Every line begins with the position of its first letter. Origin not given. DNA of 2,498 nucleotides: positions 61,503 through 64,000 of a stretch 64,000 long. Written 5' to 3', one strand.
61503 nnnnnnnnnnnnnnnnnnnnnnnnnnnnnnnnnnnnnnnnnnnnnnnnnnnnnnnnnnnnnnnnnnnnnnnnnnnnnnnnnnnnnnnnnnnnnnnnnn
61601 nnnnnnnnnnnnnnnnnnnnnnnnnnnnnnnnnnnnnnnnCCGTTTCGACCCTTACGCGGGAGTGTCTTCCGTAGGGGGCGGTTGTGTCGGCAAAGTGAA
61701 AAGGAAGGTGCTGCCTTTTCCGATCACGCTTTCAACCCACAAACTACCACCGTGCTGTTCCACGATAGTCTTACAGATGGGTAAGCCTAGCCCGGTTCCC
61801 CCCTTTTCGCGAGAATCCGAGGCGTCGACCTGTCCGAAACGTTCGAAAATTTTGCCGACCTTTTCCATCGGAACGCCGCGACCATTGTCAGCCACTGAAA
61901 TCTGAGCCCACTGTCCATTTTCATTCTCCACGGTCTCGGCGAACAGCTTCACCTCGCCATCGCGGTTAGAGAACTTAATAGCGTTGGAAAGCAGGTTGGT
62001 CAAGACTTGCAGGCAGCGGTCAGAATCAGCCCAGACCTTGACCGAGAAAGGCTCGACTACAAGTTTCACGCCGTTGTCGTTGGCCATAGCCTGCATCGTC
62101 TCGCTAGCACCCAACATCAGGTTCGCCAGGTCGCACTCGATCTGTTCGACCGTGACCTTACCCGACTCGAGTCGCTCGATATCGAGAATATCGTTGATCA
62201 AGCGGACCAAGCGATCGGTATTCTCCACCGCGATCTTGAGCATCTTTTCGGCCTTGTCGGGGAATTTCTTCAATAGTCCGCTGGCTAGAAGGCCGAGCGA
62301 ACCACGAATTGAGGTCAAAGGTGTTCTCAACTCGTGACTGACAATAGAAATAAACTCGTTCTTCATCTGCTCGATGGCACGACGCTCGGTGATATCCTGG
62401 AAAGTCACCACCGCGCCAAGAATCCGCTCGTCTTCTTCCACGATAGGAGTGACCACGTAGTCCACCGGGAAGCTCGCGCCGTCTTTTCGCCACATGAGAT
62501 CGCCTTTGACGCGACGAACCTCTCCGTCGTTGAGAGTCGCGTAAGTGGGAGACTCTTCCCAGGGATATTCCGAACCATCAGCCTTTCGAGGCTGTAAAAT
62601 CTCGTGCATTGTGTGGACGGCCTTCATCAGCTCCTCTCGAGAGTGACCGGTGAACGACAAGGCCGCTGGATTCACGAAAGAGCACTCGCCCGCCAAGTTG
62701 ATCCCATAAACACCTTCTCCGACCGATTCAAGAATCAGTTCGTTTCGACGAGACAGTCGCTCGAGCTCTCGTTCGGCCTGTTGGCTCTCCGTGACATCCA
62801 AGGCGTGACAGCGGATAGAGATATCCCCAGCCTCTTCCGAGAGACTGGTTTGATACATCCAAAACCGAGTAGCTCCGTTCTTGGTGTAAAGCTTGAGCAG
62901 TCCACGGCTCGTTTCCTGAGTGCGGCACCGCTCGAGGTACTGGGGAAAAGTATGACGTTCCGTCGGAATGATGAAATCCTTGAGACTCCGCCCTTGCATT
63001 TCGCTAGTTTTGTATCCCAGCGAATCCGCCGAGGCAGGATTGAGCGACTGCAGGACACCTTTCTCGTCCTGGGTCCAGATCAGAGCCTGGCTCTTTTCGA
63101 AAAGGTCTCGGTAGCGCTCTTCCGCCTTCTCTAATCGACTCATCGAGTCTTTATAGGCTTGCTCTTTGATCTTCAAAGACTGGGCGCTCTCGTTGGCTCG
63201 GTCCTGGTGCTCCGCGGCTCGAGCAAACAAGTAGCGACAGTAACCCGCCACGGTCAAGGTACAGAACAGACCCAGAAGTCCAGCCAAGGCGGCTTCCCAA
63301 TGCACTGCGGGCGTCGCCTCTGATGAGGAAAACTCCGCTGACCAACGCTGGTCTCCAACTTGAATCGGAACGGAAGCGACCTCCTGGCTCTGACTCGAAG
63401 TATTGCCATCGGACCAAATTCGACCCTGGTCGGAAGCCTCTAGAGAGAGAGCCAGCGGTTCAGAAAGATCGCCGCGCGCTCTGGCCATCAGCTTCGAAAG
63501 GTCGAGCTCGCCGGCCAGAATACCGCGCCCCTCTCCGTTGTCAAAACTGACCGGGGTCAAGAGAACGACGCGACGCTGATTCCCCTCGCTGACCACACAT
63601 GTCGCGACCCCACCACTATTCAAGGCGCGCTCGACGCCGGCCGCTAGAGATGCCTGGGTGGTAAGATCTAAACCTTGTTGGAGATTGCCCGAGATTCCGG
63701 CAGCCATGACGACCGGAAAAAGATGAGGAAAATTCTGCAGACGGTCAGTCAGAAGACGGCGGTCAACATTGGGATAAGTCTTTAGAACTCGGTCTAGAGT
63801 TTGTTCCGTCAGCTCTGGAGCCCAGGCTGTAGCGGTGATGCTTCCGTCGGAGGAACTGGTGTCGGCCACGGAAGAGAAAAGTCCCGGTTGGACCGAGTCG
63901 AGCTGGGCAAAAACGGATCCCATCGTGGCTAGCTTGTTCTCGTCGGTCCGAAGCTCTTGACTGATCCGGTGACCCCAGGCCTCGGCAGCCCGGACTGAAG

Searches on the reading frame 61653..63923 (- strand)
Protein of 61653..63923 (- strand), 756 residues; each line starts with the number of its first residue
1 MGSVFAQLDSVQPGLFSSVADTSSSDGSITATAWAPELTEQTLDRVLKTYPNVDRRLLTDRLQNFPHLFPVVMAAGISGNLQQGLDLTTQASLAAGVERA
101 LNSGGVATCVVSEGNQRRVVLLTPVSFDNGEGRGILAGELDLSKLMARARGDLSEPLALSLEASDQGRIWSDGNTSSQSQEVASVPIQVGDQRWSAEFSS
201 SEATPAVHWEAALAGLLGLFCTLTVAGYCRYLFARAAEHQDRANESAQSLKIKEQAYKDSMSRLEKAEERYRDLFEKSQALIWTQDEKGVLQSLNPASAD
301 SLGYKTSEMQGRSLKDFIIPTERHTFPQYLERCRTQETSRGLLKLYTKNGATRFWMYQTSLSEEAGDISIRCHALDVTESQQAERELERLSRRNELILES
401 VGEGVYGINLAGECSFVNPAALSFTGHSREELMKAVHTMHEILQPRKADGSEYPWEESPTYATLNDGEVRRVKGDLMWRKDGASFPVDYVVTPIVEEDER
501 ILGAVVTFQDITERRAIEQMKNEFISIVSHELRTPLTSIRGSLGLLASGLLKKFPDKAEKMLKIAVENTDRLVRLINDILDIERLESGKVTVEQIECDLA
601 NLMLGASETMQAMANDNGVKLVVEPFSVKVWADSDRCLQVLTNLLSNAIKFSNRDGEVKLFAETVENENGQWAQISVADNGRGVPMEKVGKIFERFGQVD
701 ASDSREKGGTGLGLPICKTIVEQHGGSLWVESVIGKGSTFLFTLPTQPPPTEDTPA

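Call 18: search_protein_families(library=ncbifam, proteins=[window:61653-63923:-])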
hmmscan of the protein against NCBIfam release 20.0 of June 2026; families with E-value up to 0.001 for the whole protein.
window:61653-63923:- (756 aa): 88 families (the best 25 are shown)
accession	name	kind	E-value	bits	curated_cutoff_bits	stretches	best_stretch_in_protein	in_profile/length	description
NF046044.1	PnpS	equivalog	1.2e-74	251.7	400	1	361-745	25-390/390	two-component system histidine kinase PnpS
NF033092.0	HK_WalK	equivalog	1.1e-73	248.9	725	1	381-745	247-593/594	cell wall metabolism sensor histidine kinase WalK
TIGR02966.1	phoR_proteo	equivalog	1.4e-63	214.9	334.2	1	498-743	96-332/333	phosphate regulon sensor histidine kinase PhoR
NF047874.1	MASE3_PAS_HK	subfamily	7.2e-63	213.4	560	2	378-747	251-626/655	MASE3 domain-containing sensor histidine kinase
NF041880.1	EPS_EpsF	equivalog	1.2e-50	172.5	900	1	373-745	121-492/492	response regulator EpsF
NF041947.1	LuxQ_Vibrio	equivalog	4.1e-49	167.2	1200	1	518-747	469-697/843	quorum-sensing autoinducer 2 sensor kinase/phosphatase LuxQ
TIGR02956.1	TMAO_torS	equivalog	4.3e-49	167.4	676.5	1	519-747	462-683/967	TMAO reductase system sensor histidine kinase/response regulator TorS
NF033093.1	HK_VicK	exception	5.6e-48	163.7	680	1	494-746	182-435/448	cell wall metabolism sensor histidine kinase VicK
NF045911.1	TCSHisKinNblS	equivalog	4.7e-47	160.6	1000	1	495-745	361-619/621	two-component system sensor histidine kinase NblS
NF008468.0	PRK11360.1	equivalog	2.3e-46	158.4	646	1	386-748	262-610/616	two-component system sensor histidine kinase AtoS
NF040691.1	MtrAB_MtrB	equivalog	3.5e-45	155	450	1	510-747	260-493/507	MtrAB system histidine kinase MtrB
NF006800.0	PRK09303.1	equivalog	5.4e-45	154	342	1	519-746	149-377/383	histidine kinase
NF047465.1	hybrid_HK_LvrA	exception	6.5e-44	150.1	1200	1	511-749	191-425/819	hybrid histidine kinase/response regulator LvrA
NF008318.0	PRK11107.1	equivalog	9e-44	149.8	890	1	510-747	280-519/920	two-component sensor histidine kinase BarA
NF041735.1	hist_kin_RppB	equivalog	1.1e-43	149.7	400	1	522-745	217-438/438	two-component system sensor histidine kinase RppB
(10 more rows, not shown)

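Call 45: find_encoding_contigs(protein=window:61653-63923:-, flank=10000, max_places=3)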
Protein window:61653-63923:- (756 aa): no gene with exactly this product is on record in the collection.
